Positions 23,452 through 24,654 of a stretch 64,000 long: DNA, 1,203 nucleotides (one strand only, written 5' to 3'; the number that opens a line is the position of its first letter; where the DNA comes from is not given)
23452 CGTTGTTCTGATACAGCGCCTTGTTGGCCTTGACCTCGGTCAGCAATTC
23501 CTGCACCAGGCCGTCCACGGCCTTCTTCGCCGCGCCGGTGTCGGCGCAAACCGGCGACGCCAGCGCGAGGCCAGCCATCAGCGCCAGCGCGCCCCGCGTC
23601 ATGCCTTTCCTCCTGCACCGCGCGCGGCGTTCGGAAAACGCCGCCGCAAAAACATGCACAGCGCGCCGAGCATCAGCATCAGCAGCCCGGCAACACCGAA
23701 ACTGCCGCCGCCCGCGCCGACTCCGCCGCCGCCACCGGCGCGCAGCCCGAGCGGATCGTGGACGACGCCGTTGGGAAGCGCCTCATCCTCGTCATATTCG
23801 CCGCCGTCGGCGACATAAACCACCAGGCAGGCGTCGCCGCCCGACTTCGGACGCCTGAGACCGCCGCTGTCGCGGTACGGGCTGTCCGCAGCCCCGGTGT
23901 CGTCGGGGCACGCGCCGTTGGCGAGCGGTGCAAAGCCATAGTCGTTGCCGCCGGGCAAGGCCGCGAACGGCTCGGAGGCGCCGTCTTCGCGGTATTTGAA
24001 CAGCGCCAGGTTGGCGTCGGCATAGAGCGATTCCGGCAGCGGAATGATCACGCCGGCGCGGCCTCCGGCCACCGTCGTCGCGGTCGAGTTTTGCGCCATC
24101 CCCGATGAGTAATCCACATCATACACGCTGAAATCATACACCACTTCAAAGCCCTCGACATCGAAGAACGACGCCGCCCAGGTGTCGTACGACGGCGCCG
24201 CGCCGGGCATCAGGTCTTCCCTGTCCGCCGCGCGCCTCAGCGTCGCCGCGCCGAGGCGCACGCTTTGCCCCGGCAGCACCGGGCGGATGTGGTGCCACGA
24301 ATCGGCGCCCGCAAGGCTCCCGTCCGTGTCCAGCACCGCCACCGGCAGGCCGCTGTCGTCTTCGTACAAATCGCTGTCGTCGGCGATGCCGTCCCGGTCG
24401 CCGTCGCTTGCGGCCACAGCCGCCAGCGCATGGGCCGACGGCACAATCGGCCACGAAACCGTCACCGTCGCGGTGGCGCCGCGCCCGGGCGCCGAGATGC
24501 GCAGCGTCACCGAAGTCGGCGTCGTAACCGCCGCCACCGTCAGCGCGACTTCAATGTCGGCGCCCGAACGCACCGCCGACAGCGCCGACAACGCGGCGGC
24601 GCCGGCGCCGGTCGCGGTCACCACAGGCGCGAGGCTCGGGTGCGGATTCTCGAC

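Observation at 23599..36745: Single 12.8-kb gene for a 4267-aa Calx-beta/TSP3 repeat surface protein with a sortase-class C-terminal tail, wedged between an orphan mlaC and a tRNA-Pro/Arg/His cluster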

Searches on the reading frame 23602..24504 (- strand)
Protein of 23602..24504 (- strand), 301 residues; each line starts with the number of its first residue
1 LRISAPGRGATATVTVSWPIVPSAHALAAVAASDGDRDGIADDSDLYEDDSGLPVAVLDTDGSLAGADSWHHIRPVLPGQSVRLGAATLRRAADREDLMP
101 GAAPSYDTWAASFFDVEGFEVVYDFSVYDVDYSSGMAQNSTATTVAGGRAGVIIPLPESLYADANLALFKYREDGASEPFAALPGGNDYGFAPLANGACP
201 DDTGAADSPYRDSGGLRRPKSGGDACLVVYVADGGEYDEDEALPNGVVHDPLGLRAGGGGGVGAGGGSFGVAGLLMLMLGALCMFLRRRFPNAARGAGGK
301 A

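Call 31: search_protein_families(library=ncbifam, proteins=[window:23602-24504:-], max_evalue=0.1)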
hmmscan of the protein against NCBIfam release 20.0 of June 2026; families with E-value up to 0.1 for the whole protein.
window:23602-24504:- (301 aa): 1 family
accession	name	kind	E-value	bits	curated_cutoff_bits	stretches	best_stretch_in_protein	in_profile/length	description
NF041766.1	choice_anch_U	domain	0.0016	19.3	32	1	224-254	61-90/92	choice-of-anchor U domain-containing protein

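Call 36: search_protein_representatives(alignment_id=A1)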
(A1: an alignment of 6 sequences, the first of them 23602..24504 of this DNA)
Query: 6 sequences, 500 profile positions. Proteins with E-value up to 0.001 (for the whole library): 229; up to 1e-10: 42; up to 1e-30: 30. The best 150 are listed.
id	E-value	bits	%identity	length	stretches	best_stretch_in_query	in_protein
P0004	7.4e-205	698.2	-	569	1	2-461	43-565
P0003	1.6e-201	687.2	-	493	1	2-500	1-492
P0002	1.0e-197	674.6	-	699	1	2-498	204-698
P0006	2.4e-197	673.4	-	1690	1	2-461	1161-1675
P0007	1.2e-186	638.0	-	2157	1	2-462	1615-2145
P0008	1.8e-174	597.9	-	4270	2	1-498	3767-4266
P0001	1.4e-152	525.7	-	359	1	138-499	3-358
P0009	4.7e-142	491.0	-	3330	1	2-497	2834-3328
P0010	2.7e-139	481.9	-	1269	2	2-460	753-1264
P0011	5.3e-113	395.2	-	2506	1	2-496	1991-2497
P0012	2.4e-111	389.7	-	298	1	220-461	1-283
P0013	6.7e-106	371.7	-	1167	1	2-496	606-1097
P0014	2.1e-100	353.6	-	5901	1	2-494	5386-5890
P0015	2.6e-93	330.2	-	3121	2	2-487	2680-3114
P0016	2.6e-83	297.2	-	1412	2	2-494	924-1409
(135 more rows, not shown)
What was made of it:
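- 23743..25974 (-): Family-defining conserved C-terminal block, aa 3477-4220. Profile search found 30 hits below 1e-30 (call 36).
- On GlyGly-CTERM (TIGR03501): The profile of the C-terminal region aligns through the tails of relatives (call 36).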

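Call 41: predict_structure(alignment_id=A1)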
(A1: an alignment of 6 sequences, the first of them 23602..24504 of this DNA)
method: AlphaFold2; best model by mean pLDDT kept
length: 301 residues; sequences in the alignment: 6
mean_pLDDT: 44.6   pTM: 0.42
mean pLDDT of the five models: 44.6, 38.4, 38.3, 38.1, 33.4
residues with pLDDT >= 90: 0; 70-90: 35; 50-70: 72; < 50: 194
segments of 3 or more residues with pLDDT < 50: 1-35, 37-157, 233-250, 259-270, 295-301
pLDDT, mean of each block of 10 residues (from residue 1): 27 30 30 44 41 33 33 28 23 31 34 31 34 27 27 48 68 61 67 60 63 74 64 43 37 54 32 67 77 47 39
secondary structure, 60 per line:
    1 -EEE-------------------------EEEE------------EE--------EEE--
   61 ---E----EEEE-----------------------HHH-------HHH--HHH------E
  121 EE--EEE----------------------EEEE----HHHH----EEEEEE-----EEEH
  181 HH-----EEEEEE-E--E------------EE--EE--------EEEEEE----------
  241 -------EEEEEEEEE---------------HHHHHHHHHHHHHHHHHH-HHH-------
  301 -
elements in order: E2-4 E30-33 E56-58 E69-72 E120-122 E125-127 E150-153 H158-161 E166-171 E177-179 E188-193 E225-230 E248-256 H272-289
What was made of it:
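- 23647..23700 (-): Hydrophobic transmembrane segment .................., aa 4235-4252. Predicted as a helix in the first AlphaFold2 model (call 41).
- Tried and rejected: The first AlphaFold2 run, with a 6-sequence alignment, gave pLDDT 44.6 and was discarded (call 41).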

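Call 44: find_encoding_contigs(protein=P0008, flank=10000)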
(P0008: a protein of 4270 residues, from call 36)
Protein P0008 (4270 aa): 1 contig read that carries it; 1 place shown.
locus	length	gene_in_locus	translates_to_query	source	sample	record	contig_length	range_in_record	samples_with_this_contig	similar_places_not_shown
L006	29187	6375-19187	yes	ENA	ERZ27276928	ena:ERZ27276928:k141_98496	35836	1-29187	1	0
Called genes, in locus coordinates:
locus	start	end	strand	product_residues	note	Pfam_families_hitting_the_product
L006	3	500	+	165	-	?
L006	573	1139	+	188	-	PF02674:Colicin_V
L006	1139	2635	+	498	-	PF13522:GATase_6, PF13537:GATase_7, PF00156:Pribosyltran (faint)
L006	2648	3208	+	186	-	PF03734:YkuD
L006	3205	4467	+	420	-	PF13660:DUF4147, PF05161:MOFRL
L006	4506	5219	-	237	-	PF00149:Metallophos, PF12850:Metallophos_2 (faint)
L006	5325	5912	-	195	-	PF00160:Pro_isomerase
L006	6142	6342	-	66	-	-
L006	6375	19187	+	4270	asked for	PF03160:Calx-beta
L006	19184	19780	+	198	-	PF05494:MlaC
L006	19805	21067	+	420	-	PF00275:EPSP_synthase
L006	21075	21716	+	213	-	PF01634:HisG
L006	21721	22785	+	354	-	PF00793:DAHP_synth_1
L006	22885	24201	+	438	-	PF00815:Histidinol_dh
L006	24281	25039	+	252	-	PF01784:DUF34_NIF3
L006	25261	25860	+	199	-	PF10399:UCR_Fe-S_N (weak), PF00355:Rieske (weak)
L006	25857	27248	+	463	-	PF00033:Cytochrome_B, PF13631:Cytochrom_B_N_2, PF00032:Cytochrom_B_C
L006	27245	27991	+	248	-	PF02167:Cytochrom_C1 (weak)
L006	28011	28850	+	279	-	PF02798:GST_N, PF13409:GST_N_2, PF13417:GST_N_3, PF22441:CLIC-like_N (weak)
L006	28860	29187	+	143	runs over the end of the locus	PF04386:SspB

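Call 45: find_encoding_contigs(protein=P0009, flank=10000, max_places=3)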
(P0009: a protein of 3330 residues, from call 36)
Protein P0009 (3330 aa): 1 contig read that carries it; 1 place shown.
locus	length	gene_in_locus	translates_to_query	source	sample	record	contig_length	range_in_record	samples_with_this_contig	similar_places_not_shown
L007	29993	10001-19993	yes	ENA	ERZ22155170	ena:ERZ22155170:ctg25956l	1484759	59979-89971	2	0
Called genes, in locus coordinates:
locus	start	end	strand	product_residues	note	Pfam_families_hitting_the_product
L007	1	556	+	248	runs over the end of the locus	PF01203:T2SSN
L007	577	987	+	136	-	PF00581:Rhodanese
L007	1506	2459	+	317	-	PF01972:SDH_protease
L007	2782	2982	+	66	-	-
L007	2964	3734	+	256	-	-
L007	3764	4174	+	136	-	-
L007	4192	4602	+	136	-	-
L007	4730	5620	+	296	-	-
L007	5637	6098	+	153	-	-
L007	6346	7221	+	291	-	-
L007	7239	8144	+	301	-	-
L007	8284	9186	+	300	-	-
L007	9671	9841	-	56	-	-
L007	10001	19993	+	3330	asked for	-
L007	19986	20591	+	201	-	PF01694:Rhomboid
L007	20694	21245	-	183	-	-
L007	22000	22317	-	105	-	PF05164:ZapA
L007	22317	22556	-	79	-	-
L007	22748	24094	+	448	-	PF05195:AMP_N, PF00557:Peptidase_M24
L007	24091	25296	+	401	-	PF01494:FAD_binding_3, PF05834:Lycopene_cycl (faint), PF07992:Pyr_redox_2 (faint)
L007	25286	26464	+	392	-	PF01266:DAO (weak), PF01494:FAD_binding_3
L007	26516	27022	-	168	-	PF00578:AhpC-TSA, PF08534:Redoxin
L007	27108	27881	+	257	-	PF13505:OMP_b-brl (weak)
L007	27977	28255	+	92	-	PF07862:Nif11 (weak)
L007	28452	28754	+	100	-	PF07862:Nif11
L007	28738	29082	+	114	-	PF07862:Nif11 (weak)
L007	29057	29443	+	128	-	PF07862:Nif11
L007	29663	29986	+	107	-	PF07862:Nif11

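Call 46: find_encoding_contigs(protein=P0014, flank=10000, max_places=3)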
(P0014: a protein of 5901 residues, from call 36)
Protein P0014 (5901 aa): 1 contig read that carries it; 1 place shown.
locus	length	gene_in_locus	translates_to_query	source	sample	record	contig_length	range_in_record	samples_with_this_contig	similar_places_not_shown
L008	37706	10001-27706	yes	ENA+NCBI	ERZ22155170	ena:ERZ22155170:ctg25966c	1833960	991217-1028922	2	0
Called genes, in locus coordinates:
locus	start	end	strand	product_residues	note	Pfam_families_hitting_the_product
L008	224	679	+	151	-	-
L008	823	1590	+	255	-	PF01618:MotA_ExbB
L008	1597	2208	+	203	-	-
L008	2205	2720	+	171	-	-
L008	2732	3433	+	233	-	-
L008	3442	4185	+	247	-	PF10411:DsbC_N, PF13098:Thioredoxin_2, PF13462:Thioredoxin_4 (weak), PF01323:DSBA (faint)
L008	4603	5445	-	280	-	PF00950:ABC-3, PF01032:FecCD (weak)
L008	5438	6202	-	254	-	PF00005:ABC_tran, PF13191:AAA_16 (weak), PF13401:AAA_22 (weak), PF13304:AAA_21 (faint)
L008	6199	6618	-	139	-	PF12323:HTH_OrfB_IS605 (weak), PF07282:Cas12f1-like_TNB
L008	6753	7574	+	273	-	PF01297:ZnuA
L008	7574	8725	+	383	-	PF22660:RS_preATP-grasp-like, PF02222:ATP-grasp, PF17769:PurK_C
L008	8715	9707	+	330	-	PF08240:ADH_N, PF00107:ADH_zinc_N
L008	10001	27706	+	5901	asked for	PF13927:Ig_3 (faint), PF18911:PKD_4 (faint), PF22352:K319L-like_PKD (weak), PF03160:Calx-beta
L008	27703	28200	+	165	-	PF00731:AIRC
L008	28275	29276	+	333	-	PF02729:OTCace_N, PF00185:OTCace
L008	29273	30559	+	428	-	PF07969:Amidohydro_3 (faint), PF12890:DHOase, PF01979:Amidohydro_1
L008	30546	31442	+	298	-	PF00970:FAD_binding_6 (weak), PF10418:DHODB_Fe-S_bind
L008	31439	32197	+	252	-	PF01168:Ala_racemase_N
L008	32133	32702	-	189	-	PF00156:Pribosyltran, PF14681:UPRTase (weak)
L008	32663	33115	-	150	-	PF03652:RuvX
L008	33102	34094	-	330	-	PF02951:GSH-S_N, PF02955:GSH-S_ATP, PF08443:RimK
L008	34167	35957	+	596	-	PF00009:GTP_EFTU, PF03144:GTP_EFTU_D2 (weak), PF14492:EFG_III (faint), PF00679:EFG_C, PF06421:LepA_C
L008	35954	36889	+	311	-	PF23023:Anti-Pycsar_Apyc1, PF00753:Lactamase_B, PF12706:Lactamase_B_2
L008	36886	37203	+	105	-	PF00809:Pterin_bind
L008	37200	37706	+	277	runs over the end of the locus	PF00809:Pterin_bind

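Call 47: search_protein_families(library=ncbifam, proteins=[L007:19986-20591:+, L007:20694-21245:-, P0009], max_evalue=0.01)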
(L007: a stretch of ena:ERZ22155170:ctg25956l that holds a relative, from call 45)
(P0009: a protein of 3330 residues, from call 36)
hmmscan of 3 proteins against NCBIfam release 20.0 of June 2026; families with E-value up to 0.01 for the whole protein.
L007:19986-20591:+ (201 aa): 3 families
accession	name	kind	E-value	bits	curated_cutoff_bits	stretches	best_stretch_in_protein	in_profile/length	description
TIGR03902.1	rhom_GG_sort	equivalog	1.4e-43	148.6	84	1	35-185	3-153/154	rhombosortase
TIGR04239.1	rhombo_GlpG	equivalog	0.0012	18.7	250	1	15-186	102-266/271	rhomboid family intramembrane serine protease GlpG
NF008155.0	PRK10907.1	equivalog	0.0028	17.1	335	1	16-181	103-261/276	rhomboid family intramembrane serine protease GlpG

L007:20694-21245:- (183 aa): 0 families

P0009 (3330 aa): 1 family
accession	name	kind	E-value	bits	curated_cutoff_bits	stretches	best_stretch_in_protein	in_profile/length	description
NF041766.1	choice_anch_U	domain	6.7e-06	26.9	32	1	3251-3285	57-91/92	choice-of-anchor U domain-containing protein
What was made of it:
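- A homologue is translationally coupled to a rhombosortase (calls 45, 47).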

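Call 49: find_homologous_proteins(query=L007:19986-20588:+, max_evalue=1e-10)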
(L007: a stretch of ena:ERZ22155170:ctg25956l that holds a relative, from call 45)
Query L007:19986-20588:+ (201 aa): 268 proteins with E <= 1e-10 among 4817 candidates; the best 120 are listed.
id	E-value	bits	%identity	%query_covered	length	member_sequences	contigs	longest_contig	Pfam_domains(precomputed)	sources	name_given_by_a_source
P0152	4.0e-123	427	99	100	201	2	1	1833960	PF01694.29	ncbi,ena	-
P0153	1.2e-101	357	84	100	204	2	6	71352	PF01694.29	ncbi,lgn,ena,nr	ncbi:MAG: rhombosortase [Gammaproteobacteria bacterium]|nr:rhombosortase [Gammaproteobacteria bacter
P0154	3.6e-100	352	84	100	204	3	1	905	PF01694.29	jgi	-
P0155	3.8e-98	345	83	98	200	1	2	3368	PF01694.29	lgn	-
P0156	2.4e-97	343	87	89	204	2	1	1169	PF01694.29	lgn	-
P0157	7.2e-96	338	81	100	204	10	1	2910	PF01694.29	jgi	-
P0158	1.8e-62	229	65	81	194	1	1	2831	PF01694.29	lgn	-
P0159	1.4e-61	226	57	100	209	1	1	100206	PF01694.29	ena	-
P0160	1.2e-60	223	67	78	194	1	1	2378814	PF01694.29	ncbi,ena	-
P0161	2.5e-59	219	60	82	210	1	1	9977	PF01694.29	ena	-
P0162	1.8e-58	216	54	100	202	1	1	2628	PF01694.29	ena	-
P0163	7.0e-56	207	54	100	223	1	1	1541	PF01694.29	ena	-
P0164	3.5e-33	133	44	95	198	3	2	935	PF01694.29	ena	-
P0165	1.6e-30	125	37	86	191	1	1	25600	PF01694.29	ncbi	-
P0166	2.1e-29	121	44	81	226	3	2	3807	PF01694.29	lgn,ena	-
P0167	2.6e-29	121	46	73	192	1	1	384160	PF01694.29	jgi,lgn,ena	-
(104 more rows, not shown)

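Call 50: find_encoding_contigs(protein=P0159, flank=10000, max_places=3)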
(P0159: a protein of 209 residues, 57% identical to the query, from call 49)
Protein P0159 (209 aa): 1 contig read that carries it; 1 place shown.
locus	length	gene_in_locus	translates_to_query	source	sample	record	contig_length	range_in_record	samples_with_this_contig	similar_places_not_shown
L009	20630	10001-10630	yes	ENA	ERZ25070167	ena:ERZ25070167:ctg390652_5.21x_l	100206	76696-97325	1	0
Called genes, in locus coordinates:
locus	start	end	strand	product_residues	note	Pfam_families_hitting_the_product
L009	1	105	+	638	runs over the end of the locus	PF13191:AAA_16, PF13401:AAA_22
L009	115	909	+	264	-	PF16537:T2SSB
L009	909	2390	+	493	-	PF22341:GSPE_N1E, PF00437:T2SSE, PF25199:nSTAND_NTPase5 (weak)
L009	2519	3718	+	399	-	PF28597:T2SSF_N, PF00482:T2SSF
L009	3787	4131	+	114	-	PF08334:T2SSG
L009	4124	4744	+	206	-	PF07963:N_methyl (weak)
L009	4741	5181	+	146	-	PF07963:N_methyl (weak)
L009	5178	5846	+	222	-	PF07963:N_methyl, PF11612:T2SSJ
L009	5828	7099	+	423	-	PF21687:T2SSK_1st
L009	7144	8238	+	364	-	PF05134:T2SSL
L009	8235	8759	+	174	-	PF04612:T2SSM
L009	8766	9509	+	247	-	PF01203:T2SSN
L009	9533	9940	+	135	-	PF00581:Rhodanese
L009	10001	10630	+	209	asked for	PF01694:Rhomboid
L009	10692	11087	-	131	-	-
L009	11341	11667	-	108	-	PF05164:ZapA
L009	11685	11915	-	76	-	-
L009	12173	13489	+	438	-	PF05195:AMP_N, PF00557:Peptidase_M24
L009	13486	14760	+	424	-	PF00890:FAD_binding_2 (weak), PF01266:DAO (faint), PF01494:FAD_binding_3, PF07992:Pyr_redox_2 (weak), PF12831:FAD_oxidored (weak)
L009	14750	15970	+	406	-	PF01494:FAD_binding_3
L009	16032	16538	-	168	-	PF00578:AhpC-TSA, PF08534:Redoxin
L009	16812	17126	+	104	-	PF07862:Nif11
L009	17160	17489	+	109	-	PF07862:Nif11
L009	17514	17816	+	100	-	PF07862:Nif11 (weak)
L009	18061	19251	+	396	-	PF13609:Porin_4, PF07396:Porin_O_P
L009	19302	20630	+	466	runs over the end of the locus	-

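Call 51: find_encoding_contigs(protein=P0160, flank=10000, max_places=3)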
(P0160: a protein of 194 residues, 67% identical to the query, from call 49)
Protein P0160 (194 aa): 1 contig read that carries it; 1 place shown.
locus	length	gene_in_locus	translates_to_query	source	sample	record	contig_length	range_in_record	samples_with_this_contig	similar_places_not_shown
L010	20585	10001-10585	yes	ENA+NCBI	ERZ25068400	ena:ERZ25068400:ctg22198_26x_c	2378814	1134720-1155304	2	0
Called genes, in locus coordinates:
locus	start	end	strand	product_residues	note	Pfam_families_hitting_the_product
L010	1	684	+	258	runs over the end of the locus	PF16537:T2SSB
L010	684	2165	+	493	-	PF22341:GSPE_N1E, PF00437:T2SSE, PF25199:nSTAND_NTPase5 (weak)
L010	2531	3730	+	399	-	PF28597:T2SSF_N, PF00482:T2SSF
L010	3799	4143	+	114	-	PF08334:T2SSG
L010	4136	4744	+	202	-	PF07963:N_methyl (weak)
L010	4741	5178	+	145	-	PF07963:N_methyl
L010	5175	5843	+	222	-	PF07963:N_methyl, PF11612:T2SSJ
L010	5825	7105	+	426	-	PF21687:T2SSK_1st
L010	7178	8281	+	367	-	PF05134:T2SSL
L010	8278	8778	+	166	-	PF04612:T2SSM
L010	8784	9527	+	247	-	PF01203:T2SSN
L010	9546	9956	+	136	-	PF00581:Rhodanese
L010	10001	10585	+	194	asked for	PF01694:Rhomboid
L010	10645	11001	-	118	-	-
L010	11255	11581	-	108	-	PF05164:ZapA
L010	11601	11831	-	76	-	-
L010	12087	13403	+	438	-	PF05195:AMP_N, PF00557:Peptidase_M24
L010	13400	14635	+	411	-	PF00890:FAD_binding_2 (faint), PF01266:DAO (faint), PF01494:FAD_binding_3, PF07992:Pyr_redox_2 (weak), PF12831:FAD_oxidored (weak)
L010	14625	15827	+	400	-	PF01494:FAD_binding_3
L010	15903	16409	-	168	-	PF00578:AhpC-TSA, PF08534:Redoxin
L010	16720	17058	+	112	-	PF07862:Nif11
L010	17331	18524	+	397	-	PF07396:Porin_O_P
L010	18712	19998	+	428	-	-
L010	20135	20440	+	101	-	-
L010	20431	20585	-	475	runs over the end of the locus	PF07992:Pyr_redox_2 (weak)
